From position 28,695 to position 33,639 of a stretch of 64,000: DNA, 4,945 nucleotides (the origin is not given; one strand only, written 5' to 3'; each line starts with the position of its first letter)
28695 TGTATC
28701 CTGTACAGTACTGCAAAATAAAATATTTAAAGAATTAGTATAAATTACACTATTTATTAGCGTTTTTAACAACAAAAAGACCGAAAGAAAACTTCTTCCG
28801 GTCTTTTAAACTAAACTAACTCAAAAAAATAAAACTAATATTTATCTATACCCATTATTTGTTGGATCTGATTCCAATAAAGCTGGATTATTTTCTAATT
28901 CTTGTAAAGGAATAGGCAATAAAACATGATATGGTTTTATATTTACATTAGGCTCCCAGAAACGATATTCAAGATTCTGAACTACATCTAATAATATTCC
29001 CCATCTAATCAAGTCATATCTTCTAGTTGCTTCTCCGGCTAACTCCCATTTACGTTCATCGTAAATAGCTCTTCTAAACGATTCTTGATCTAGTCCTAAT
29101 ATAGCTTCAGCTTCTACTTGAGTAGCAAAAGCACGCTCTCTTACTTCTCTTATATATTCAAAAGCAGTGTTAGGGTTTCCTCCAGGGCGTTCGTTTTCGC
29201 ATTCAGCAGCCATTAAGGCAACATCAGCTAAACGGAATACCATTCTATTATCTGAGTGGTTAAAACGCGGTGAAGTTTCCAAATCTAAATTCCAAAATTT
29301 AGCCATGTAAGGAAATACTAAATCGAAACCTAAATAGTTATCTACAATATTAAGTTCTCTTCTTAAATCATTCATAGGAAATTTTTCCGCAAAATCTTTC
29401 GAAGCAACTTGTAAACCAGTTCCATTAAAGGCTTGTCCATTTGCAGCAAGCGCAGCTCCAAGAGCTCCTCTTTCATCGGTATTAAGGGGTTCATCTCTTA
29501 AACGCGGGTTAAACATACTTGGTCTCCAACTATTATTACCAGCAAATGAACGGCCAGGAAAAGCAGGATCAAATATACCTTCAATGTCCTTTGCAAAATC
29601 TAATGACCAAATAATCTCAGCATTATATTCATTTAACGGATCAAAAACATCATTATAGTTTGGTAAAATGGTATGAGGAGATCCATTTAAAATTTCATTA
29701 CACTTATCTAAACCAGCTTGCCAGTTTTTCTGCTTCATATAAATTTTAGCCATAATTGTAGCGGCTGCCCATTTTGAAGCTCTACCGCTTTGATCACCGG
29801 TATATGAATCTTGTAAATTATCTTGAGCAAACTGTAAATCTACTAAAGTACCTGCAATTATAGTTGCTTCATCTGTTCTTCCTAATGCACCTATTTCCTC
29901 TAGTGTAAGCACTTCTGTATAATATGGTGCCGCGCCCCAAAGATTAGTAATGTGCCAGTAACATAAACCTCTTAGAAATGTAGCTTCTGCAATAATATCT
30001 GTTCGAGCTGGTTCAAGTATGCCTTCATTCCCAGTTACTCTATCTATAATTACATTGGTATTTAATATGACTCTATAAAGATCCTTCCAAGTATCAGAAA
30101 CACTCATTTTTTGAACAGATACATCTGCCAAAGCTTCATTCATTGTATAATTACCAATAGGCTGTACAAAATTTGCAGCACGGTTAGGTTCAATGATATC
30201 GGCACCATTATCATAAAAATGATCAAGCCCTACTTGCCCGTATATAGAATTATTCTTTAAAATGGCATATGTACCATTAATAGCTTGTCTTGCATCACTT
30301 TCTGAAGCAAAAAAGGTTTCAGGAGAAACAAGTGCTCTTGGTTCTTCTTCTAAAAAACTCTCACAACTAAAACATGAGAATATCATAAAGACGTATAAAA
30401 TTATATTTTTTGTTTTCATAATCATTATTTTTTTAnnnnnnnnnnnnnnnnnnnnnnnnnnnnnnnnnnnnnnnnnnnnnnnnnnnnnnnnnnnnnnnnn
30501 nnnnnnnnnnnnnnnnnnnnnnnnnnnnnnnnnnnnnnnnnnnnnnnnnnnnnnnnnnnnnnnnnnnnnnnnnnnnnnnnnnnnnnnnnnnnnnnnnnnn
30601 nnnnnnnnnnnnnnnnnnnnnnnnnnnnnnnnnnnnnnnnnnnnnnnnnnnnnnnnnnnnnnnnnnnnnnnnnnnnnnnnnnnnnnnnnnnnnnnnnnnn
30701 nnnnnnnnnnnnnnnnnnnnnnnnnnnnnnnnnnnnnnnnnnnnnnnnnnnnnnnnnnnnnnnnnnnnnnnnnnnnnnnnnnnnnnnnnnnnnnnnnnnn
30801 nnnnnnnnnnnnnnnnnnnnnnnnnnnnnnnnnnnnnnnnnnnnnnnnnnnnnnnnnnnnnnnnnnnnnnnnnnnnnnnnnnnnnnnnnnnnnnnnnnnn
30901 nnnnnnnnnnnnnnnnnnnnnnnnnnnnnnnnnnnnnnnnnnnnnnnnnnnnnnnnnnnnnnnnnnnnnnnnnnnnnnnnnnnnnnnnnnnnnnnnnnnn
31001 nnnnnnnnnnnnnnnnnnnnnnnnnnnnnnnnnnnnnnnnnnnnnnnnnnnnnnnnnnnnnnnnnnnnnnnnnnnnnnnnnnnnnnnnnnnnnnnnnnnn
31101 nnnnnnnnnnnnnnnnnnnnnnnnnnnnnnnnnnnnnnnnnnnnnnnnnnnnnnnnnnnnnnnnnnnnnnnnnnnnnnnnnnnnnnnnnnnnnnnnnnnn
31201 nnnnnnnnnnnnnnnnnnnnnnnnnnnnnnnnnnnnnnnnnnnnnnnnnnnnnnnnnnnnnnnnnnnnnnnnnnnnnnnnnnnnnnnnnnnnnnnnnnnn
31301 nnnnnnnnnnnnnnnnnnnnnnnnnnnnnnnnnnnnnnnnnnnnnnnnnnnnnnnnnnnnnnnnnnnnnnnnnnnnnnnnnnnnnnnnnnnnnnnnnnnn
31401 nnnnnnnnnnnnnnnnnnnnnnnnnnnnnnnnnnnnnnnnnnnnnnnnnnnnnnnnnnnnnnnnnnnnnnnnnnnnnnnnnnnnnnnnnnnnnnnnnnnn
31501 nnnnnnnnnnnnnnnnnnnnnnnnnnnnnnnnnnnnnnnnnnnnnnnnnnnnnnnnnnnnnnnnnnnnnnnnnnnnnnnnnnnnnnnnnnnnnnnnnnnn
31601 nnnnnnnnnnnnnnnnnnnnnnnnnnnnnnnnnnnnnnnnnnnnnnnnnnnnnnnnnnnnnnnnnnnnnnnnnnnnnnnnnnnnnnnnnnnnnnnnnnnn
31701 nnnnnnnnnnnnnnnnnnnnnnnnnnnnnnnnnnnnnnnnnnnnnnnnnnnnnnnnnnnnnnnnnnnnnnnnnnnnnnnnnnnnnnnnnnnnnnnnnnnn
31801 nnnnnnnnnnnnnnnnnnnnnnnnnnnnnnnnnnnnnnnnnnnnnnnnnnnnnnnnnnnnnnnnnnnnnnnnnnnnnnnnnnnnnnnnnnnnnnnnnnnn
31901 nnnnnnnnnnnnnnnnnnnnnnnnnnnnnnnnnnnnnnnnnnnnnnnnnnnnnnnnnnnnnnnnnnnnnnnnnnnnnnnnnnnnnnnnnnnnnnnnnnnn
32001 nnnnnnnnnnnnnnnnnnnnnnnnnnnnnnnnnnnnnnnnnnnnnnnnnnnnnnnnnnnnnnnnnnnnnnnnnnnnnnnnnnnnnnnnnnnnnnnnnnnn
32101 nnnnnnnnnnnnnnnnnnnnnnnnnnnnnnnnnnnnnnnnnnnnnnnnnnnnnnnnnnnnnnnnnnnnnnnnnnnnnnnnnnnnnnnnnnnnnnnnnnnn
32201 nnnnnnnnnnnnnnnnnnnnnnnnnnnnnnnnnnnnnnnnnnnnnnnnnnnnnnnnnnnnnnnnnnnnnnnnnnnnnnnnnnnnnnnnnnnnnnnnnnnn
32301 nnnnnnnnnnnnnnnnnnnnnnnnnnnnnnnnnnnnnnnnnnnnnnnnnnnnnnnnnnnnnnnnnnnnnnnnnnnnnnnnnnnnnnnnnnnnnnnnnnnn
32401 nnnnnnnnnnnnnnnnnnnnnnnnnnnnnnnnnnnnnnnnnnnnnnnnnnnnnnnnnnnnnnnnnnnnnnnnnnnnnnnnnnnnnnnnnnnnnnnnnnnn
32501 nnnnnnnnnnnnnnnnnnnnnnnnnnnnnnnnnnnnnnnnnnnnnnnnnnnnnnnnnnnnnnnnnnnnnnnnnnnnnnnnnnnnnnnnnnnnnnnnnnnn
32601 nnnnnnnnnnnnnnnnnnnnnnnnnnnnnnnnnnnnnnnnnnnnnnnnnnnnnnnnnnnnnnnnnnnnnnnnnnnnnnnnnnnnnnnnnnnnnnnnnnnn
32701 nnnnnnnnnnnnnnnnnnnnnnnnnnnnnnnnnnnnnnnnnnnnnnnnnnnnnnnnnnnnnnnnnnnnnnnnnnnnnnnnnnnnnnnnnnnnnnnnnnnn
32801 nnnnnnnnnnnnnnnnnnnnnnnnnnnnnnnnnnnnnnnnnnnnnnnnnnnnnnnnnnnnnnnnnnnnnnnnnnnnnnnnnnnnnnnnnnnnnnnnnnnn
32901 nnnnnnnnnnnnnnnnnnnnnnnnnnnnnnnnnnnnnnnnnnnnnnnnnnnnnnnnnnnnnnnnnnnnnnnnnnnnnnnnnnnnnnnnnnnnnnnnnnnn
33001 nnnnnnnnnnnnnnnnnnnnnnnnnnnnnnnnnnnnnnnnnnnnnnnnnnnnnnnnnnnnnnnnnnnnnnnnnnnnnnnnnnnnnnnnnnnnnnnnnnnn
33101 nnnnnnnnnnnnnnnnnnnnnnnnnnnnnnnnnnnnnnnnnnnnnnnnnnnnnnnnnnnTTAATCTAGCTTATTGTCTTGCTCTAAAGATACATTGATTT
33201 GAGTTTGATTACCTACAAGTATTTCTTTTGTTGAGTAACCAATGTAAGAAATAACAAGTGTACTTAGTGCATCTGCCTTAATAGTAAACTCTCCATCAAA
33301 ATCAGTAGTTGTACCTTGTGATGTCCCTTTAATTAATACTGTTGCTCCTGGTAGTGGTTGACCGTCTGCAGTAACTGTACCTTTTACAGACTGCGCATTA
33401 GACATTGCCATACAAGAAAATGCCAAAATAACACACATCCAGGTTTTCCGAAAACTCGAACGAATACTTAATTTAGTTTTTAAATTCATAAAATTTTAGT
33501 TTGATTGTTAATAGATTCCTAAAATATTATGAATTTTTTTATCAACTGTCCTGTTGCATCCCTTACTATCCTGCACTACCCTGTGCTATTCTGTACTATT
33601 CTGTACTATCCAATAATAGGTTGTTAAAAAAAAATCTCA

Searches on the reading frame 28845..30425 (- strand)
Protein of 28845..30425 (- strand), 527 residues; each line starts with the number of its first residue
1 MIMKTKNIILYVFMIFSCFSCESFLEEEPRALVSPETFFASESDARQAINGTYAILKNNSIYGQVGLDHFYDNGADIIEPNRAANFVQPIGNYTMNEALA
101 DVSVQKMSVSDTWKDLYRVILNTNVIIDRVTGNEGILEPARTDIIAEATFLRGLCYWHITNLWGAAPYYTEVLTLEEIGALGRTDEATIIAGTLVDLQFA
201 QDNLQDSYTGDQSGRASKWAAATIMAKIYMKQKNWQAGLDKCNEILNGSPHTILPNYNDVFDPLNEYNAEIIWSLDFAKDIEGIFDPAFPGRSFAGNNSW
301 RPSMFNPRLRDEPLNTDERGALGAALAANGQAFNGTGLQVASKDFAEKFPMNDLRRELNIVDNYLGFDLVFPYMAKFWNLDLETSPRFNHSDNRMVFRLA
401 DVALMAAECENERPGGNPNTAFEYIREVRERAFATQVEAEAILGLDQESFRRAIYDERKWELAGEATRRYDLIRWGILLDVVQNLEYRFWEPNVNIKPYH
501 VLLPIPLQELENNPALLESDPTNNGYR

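Call 5: search_protein_families(library=pfam, proteins=[window:28845-30425:-])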
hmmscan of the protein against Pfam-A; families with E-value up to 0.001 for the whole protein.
window:28845-30425:- (527 aa): 3 families
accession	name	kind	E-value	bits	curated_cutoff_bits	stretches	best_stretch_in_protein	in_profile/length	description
PF07980.17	SusD_RagB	-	5.5e-30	105.5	23.1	1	372-517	133-292/297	SusD family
PF14322.12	SusD-like_3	-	3.6e-15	57.1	27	1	24-230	2-191/191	Starch-binding associating with outer membrane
PF12771.13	SusD-like_2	-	4e-05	23.1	27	1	81-208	30-154/415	Starch-binding associating with outer membrane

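Call 38: search_solved_structures(query=window:28845-30425:-)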
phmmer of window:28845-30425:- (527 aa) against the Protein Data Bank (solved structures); distinct sequences matched with E-value up to 0.001: 27.
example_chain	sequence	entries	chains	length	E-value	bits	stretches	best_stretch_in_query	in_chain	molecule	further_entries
9rx3_A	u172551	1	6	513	1.5e-33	119.6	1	9-482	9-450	Putative outer membrane starch-binding protein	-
6gcz_A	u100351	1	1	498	2.7e-21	79.1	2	20-274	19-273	Starch-binding associating with outer membrane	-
9sje_B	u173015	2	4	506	7.1e-19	71.1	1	3-517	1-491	SusD homolog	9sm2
3i4g_A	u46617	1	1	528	8.5e-19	70.9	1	25-483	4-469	SusD-like carbohydrate binding protein BF1063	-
3ihv_A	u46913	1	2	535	2e-18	69.7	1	393-507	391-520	SusD homolog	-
3l22_A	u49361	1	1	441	3.8e-17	65.4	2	27-248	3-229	SusD superfamily protein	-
3jq1_A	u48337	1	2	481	2.5e-16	62.7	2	36-283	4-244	SusD superfamily protein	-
9sjj_A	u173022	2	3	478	4.2e-16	62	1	113-517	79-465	SusD homolog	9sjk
3iv0_A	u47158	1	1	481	2.2e-15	59.6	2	373-478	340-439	SusD homolog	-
3jys_A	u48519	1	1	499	2.6e-15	59.4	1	374-517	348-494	SusD superfamily protein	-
3qnk_A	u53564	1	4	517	2.9e-15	59.2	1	103-277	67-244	Putative lipoprotein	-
3otn_A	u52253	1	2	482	6.6e-14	54.7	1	102-278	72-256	SusD superfamily protein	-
5e76_A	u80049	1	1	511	1.2e-13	53.8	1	92-275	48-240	SusD-like protein BACOVA_02651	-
5e75_A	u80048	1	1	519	1.3e-13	53.8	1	92-275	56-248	SusD-like protein BACOVA_02651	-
3kez_A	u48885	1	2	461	9.9e-13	50.8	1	25-248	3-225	Putative sugar binding protein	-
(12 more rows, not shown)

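Call 56: find_encoding_contigs(protein=window:28845-30425:-, flank=6000, max_places=10)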
Protein window:28845-30425:- (527 aa): no gene with exactly this product is on record in the collection.

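Call 59: list_cluster_members(proteins=[window:28845-30425:-, window:25027-27201:-, window:27236-28633:-, window:35551-36321:-, window:36335-37927:-])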
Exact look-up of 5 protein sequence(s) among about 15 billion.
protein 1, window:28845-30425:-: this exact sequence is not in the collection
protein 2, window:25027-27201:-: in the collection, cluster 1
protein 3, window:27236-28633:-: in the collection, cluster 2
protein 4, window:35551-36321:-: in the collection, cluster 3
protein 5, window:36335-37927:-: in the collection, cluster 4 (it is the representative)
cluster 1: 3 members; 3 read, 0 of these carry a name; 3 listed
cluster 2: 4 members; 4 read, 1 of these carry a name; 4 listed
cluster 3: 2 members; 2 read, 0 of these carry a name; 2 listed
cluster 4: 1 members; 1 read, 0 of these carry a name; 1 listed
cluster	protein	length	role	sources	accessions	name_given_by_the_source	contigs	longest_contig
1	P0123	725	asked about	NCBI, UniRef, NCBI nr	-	-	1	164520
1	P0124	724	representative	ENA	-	-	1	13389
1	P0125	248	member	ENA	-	-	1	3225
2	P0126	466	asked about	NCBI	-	-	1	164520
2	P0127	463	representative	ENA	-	-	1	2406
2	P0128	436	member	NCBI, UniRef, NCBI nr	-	-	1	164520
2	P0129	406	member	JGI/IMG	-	hypothetical protein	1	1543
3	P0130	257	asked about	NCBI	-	-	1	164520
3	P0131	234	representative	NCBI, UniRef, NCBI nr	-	-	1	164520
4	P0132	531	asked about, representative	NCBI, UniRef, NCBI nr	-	-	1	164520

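Call 60: find_encoding_contigs(protein=P0124, flank=10000, max_places=5)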
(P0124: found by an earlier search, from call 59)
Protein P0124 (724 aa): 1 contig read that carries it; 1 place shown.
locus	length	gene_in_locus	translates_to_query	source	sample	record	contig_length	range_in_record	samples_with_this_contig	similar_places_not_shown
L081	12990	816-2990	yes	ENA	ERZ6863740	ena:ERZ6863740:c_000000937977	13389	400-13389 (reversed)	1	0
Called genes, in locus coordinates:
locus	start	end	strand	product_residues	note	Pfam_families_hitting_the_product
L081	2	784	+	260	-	?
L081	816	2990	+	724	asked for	PF00933:Glyco_hydro_3, PF01915:Glyco_hydro_3_C, PF14310:Fn3-like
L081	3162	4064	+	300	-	PF18962:Por_Secre_tail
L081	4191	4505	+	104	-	PF05336:rhaM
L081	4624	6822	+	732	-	PF15892:BNR_4, PF18962:Por_Secre_tail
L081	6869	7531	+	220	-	PF25788:Ig_Rha78A_N (faint), PF00041:fn3 (weak)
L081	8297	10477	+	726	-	-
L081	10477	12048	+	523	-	PF07632:Sde182_NH-like, PF21027:Sde0182_C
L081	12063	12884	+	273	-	PF03306:AAL_decarboxy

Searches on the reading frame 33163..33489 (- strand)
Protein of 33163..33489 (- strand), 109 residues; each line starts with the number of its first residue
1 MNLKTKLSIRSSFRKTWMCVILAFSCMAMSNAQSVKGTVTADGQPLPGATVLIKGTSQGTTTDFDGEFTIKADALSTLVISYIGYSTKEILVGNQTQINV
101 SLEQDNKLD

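Call 5: search_protein_families(library=pfam, proteins=[window:33163-33489:-])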
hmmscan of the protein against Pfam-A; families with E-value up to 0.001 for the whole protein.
window:33163-33489:- (109 aa): 3 families
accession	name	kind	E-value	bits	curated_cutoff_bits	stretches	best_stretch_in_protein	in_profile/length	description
PF13715.12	CarbopepD_reg_2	-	1.4e-18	67.2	32.2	1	35-105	1-79/88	CarboxypepD_reg-like domain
PF13620.12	CarboxypepD_reg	-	5.7e-13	49.5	32.3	1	34-102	1-81/82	Carboxypeptidase regulatory-like domain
PF20598.4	DUF6795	-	0.00055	20.6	27.4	1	35-74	1-47/103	Domain of unknown function (DUF6795)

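Call 10: list_cluster_members(proteins=[P0020, window:33163-33489:-])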
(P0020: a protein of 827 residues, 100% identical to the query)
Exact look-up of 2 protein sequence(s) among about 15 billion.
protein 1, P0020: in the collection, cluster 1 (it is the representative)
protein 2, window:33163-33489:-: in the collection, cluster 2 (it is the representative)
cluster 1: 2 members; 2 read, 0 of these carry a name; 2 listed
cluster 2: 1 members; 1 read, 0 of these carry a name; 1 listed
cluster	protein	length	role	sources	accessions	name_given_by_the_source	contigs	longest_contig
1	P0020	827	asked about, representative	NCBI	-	-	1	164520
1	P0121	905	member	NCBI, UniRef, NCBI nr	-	-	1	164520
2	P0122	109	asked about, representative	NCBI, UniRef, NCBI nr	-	-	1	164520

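Call 12: find_encoding_contigs(protein=P0122, flank=2000, max_places=10)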
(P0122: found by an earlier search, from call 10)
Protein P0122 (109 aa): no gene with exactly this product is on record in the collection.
